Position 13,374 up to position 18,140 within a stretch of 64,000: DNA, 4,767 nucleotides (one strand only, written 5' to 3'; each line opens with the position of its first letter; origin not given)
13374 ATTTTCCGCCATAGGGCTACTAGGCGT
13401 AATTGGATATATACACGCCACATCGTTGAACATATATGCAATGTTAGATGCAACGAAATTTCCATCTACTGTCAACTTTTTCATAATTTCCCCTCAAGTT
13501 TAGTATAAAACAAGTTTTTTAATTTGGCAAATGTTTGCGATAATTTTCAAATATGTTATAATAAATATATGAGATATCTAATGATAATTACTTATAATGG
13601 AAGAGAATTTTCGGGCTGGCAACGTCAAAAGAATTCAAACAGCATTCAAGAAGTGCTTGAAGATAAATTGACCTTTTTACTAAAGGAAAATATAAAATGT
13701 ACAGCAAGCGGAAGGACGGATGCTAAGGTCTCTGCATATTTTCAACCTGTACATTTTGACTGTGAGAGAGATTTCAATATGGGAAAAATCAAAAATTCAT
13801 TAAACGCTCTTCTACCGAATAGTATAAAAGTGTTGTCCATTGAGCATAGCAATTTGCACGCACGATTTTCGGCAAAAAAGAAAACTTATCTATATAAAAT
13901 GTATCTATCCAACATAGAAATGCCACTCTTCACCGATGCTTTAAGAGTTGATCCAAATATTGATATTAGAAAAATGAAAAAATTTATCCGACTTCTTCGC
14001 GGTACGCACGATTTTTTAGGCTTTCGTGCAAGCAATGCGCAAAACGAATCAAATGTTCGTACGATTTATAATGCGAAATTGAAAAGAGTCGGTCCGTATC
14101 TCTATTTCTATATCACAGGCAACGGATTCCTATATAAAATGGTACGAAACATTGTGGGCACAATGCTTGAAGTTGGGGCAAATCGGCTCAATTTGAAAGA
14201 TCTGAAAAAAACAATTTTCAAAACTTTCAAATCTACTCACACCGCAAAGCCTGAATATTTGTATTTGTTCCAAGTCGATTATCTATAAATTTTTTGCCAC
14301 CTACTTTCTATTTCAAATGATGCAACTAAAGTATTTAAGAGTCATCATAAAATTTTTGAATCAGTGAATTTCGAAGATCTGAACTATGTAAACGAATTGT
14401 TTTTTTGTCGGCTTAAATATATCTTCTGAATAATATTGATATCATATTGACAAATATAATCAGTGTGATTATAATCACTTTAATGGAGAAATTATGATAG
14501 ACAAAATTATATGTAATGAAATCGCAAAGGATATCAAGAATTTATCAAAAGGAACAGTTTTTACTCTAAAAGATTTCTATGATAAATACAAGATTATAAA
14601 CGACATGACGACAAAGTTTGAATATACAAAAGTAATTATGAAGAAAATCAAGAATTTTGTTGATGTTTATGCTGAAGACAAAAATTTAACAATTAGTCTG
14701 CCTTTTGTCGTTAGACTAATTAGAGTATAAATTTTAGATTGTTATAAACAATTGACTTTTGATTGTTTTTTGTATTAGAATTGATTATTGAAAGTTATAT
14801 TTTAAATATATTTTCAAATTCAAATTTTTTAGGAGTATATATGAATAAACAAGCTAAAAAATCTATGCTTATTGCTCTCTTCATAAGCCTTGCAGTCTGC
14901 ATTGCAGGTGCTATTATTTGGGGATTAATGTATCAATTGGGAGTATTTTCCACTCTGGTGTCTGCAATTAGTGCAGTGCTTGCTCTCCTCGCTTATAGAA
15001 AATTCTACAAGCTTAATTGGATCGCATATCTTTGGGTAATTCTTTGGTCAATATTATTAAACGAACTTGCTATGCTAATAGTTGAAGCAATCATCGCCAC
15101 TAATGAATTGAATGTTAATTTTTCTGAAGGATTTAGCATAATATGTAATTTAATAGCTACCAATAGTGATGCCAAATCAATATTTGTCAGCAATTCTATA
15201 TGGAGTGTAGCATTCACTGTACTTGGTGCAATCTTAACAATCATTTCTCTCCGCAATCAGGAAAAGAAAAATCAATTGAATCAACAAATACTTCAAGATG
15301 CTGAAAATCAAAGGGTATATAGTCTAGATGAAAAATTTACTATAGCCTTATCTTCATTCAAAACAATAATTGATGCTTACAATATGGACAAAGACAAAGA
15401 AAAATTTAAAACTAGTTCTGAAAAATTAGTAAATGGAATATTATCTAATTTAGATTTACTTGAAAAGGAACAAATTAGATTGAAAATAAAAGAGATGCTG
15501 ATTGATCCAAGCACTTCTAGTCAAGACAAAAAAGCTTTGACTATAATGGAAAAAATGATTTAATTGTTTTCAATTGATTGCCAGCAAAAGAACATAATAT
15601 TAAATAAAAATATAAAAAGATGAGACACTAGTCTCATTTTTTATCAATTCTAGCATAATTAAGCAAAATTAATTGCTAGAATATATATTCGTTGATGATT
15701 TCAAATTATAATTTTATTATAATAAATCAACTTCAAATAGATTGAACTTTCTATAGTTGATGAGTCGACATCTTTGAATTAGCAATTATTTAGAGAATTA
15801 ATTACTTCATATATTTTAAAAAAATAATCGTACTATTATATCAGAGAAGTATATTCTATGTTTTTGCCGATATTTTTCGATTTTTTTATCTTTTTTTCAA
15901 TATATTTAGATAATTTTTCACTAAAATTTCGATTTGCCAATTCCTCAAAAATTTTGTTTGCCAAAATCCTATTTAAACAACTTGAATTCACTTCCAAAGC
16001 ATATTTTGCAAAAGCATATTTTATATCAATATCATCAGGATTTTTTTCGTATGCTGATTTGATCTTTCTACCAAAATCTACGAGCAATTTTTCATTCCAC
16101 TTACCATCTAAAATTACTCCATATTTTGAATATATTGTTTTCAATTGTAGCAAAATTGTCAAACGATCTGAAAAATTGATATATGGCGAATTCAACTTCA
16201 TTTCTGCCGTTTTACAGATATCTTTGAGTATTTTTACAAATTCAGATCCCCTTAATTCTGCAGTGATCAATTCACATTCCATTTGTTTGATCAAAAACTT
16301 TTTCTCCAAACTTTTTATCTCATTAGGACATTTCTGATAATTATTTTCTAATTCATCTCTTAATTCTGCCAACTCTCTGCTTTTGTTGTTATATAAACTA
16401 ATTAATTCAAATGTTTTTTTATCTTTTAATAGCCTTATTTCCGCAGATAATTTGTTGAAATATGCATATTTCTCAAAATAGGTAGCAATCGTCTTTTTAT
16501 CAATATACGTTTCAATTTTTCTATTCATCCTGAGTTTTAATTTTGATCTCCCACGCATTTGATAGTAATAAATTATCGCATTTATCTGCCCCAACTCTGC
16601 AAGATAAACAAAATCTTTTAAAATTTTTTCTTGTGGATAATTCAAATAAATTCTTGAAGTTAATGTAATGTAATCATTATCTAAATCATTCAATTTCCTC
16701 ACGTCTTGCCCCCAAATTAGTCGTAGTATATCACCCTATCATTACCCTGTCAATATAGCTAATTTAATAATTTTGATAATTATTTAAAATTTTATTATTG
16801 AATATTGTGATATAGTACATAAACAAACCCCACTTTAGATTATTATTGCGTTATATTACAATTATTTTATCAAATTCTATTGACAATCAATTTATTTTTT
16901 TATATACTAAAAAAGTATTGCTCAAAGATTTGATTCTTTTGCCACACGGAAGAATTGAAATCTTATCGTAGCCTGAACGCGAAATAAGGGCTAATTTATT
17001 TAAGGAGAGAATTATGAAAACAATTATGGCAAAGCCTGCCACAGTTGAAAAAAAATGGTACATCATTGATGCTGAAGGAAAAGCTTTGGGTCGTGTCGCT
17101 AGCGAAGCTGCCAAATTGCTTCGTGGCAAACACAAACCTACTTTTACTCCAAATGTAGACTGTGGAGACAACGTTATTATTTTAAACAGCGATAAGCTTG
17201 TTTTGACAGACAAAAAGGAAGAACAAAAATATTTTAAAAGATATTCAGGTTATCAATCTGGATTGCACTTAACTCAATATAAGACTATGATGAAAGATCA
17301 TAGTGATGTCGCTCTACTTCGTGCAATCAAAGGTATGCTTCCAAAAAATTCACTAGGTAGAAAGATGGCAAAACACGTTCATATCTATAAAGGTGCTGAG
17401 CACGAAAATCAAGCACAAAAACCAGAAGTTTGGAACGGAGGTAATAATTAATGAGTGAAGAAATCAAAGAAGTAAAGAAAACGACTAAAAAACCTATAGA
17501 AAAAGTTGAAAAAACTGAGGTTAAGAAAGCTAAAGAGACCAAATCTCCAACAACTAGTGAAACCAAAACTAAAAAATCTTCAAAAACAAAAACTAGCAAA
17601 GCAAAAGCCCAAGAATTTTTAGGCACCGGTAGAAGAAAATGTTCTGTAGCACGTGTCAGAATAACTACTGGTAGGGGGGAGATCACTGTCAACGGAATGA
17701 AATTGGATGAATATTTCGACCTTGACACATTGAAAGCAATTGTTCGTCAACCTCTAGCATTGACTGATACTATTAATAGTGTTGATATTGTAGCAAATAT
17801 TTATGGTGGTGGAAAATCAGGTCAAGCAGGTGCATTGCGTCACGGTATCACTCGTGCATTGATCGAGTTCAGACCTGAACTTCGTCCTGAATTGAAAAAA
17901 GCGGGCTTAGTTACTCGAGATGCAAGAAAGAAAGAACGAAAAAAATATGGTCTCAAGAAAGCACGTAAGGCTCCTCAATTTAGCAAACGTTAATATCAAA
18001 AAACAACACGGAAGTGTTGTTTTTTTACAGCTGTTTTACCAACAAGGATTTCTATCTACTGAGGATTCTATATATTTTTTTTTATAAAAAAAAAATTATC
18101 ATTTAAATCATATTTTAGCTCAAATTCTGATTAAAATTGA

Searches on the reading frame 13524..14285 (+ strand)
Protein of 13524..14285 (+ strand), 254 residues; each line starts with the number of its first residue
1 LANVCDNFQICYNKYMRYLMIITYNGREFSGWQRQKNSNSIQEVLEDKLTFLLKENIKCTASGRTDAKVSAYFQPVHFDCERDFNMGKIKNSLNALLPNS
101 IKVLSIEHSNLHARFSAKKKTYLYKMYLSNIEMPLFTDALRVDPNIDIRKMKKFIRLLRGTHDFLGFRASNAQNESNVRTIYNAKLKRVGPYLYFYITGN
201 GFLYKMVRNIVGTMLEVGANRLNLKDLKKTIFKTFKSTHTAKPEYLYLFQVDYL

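Call 82: search_protein_families(library=pfam, proteins=[window:13524-14285:+], max_evalue=0.00001)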
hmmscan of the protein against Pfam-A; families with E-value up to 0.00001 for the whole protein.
window:13524-14285:+ (254 aa): 1 family
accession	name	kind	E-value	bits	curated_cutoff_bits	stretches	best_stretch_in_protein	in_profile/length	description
PF01416.25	PseudoU_synth_1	-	1.3e-31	109.7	23.3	2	156-253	3-107/108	tRNA pseudouridine synthase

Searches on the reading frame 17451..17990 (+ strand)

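Call 82: search_protein_families(library=pfam, proteins=[window:17451-17990:+], max_evalue=0.00001)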
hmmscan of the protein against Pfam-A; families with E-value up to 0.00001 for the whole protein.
window:17451-17990:+ (180 aa): 1 family
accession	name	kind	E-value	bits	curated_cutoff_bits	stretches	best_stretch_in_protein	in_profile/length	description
PF00380.25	Ribosomal_S9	-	1.1e-47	161.9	22.5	1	60-180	1-121/121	Ribosomal protein S9/S16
